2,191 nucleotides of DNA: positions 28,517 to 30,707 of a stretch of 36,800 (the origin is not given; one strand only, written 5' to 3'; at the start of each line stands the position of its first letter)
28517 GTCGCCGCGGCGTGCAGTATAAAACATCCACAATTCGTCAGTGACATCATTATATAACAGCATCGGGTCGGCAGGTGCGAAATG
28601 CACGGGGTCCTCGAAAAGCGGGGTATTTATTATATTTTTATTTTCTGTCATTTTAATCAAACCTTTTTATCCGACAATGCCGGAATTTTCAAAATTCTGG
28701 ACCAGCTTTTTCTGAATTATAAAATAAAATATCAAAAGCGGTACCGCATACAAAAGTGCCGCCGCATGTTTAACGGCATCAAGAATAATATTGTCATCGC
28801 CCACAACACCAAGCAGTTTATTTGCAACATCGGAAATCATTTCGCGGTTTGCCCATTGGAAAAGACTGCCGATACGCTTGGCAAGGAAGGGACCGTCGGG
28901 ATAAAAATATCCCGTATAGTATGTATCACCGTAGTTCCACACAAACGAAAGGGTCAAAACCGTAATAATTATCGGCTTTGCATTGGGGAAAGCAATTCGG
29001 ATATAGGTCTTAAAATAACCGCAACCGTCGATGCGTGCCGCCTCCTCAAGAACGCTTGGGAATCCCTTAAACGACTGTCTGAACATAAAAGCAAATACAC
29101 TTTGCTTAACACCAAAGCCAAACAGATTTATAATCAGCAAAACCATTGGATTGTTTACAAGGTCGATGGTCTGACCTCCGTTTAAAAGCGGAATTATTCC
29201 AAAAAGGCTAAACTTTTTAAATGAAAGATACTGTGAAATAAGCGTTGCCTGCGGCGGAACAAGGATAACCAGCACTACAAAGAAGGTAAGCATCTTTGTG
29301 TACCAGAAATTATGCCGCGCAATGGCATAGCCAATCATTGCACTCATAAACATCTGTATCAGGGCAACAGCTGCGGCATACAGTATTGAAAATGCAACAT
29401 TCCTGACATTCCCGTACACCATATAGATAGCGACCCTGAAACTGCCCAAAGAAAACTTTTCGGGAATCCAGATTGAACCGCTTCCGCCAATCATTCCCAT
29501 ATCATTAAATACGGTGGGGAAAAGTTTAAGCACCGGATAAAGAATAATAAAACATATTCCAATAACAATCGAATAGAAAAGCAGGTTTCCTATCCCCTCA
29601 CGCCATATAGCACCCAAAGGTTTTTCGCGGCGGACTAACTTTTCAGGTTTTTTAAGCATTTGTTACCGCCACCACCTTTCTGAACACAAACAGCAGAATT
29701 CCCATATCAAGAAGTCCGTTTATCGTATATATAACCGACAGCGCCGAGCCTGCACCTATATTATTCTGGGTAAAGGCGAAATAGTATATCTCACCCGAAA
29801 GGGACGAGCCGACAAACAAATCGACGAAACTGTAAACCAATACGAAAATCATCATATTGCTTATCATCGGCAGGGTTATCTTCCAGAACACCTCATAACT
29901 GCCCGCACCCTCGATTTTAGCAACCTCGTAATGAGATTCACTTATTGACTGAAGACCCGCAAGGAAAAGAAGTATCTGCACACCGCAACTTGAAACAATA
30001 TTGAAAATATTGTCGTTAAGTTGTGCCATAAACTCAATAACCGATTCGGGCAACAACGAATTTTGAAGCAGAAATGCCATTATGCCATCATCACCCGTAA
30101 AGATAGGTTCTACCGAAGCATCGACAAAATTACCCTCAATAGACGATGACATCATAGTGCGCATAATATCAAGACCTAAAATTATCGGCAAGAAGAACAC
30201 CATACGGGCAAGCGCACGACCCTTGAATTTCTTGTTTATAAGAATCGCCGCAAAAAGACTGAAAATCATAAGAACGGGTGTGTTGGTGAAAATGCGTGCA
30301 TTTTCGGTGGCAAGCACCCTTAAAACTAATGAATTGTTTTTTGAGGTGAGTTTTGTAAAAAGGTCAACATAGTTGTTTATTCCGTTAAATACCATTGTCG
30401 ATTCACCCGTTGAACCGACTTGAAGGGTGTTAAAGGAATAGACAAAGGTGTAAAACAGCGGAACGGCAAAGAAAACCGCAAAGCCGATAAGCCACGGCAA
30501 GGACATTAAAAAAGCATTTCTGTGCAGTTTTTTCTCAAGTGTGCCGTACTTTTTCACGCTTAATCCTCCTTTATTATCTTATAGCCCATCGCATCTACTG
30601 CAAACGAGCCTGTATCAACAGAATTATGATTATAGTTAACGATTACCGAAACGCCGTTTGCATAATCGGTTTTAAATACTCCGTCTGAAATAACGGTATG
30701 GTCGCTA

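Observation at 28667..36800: Uncharacterised NHL-propeller / Yip1 / DUF5696-like membrane trio sandwiched between two ABC sugar-permease pairs with no binding protein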

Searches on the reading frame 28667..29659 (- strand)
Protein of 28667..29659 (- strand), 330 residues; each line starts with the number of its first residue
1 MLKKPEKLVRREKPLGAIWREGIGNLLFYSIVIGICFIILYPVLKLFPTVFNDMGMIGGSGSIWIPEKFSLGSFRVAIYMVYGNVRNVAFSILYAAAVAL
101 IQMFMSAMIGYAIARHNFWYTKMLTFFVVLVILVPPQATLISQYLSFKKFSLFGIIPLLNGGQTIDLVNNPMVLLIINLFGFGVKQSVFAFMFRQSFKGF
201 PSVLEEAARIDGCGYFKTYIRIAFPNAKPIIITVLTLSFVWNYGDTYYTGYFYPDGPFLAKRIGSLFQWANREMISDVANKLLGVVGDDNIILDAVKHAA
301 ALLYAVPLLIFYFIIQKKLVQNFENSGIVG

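Call 3: search_protein_families(library=pfam, proteins=[window:28667-29659:-], max_evalue=0.01)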
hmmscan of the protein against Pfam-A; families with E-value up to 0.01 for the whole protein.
window:28667-29659:- (330 aa): 1 family
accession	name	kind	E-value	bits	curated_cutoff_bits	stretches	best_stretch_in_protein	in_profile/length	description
PF00528.27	BPD_transp_1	-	1.2e-14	54.9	26.4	1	108-321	3-180/184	Binding-protein-dependent transport system inner membrane component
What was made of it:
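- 28667..29659 (-): pB2: MalG/UgpE-type CUT1 permease, second pair. Overlaps pB1 by 8 nt. BPD_transp_1 E 1.2e-14 (call 3).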

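Call 4: search_protein_families(library=ncbifam, proteins=[window:28667-29659:-], max_evalue=0.01)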
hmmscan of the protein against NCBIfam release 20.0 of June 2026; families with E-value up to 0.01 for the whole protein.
window:28667-29659:- (330 aa): 7 families
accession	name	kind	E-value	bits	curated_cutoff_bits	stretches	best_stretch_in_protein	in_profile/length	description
TIGR01581.1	Mo_ABC_porter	hypoth_equivalog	5.2e-10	39.2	210.3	1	87-242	22-171/225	ABC transporter permease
NF008231.0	PRK10998.1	equivalog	8.2e-08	32.1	261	1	35-241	23-225/296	maltose ABC transporter permease MalG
NF040839.1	tungstate_WtpB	equivalog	3.8e-07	30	340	1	87-239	45-190/251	tungstate ABC transporter permease WtpB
TIGR02141.1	modB_ABC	equivalog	1.6e-06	27.9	182.6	1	91-244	3-150/208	molybdate ABC transporter permease subunit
NF006939.0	PRK09421.1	equivalog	1.4e-05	24.6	262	1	85-245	9-164/230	molybdate ABC transporter permease subunit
NF007852.0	PRK10561.1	equivalog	3.8e-05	23.7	335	1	84-247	72-231/295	sn-glycerol-3-phosphate ABC transporter permease UgpA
NF008210.0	PRK10973.1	equivalog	0.00094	18.9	297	0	92-244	81-213/281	sn-glycerol-3-phosphate ABC transporter permease UgpE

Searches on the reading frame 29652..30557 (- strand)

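Call 3: search_protein_families(library=pfam, proteins=[window:29652-30557:-], max_evalue=0.01)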
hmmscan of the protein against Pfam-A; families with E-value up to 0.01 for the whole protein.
window:29652-30557:- (301 aa): 1 family
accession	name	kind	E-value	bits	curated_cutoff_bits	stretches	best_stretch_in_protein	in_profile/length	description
PF00528.27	BPD_transp_1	-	9.8e-10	38.9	26.4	1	188-253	62-127/184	Binding-protein-dependent transport system inner membrane component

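Call 4: search_protein_families(library=ncbifam, proteins=[window:29652-30557:-], max_evalue=0.01)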
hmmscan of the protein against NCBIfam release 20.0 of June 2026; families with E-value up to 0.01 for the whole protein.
window:29652-30557:- (301 aa): 8 families
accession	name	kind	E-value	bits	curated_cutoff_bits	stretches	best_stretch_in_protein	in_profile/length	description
NF007852.0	PRK10561.1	equivalog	3e-11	43.7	335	1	193-248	172-227/295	sn-glycerol-3-phosphate ABC transporter permease UgpA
TIGR02141.1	modB_ABC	equivalog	9.5e-07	28.7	182.6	1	105-245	24-146/208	molybdate ABC transporter permease subunit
TIGR00969.1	3a0106s02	subfamily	3.6e-05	23.4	240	1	202-244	166-208/272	sulfate ABC transporter permease subunit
TIGR01581.1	Mo_ABC_porter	hypoth_equivalog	5.4e-05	22.8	210.3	1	198-244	122-168/225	ABC transporter permease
NF040931.1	ABC_arch_GlcT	equivalog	6.2e-05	22.8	360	1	19-239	2-203/278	glucose ABC transporter permease GlcT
NF008232.0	PRK10999.1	equivalog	6.9e-05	21.7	392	1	195-245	391-441/520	maltose ABC transporter permease MalF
NF006939.0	PRK09421.1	equivalog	0.00033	20.1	262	0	202-245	116-159/230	molybdate ABC transporter permease subunit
NF040932.1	ABC_arch_GlcU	equivalog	0.00039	20.1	340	1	195-246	149-200/272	glucose ABC transporter permease GlcU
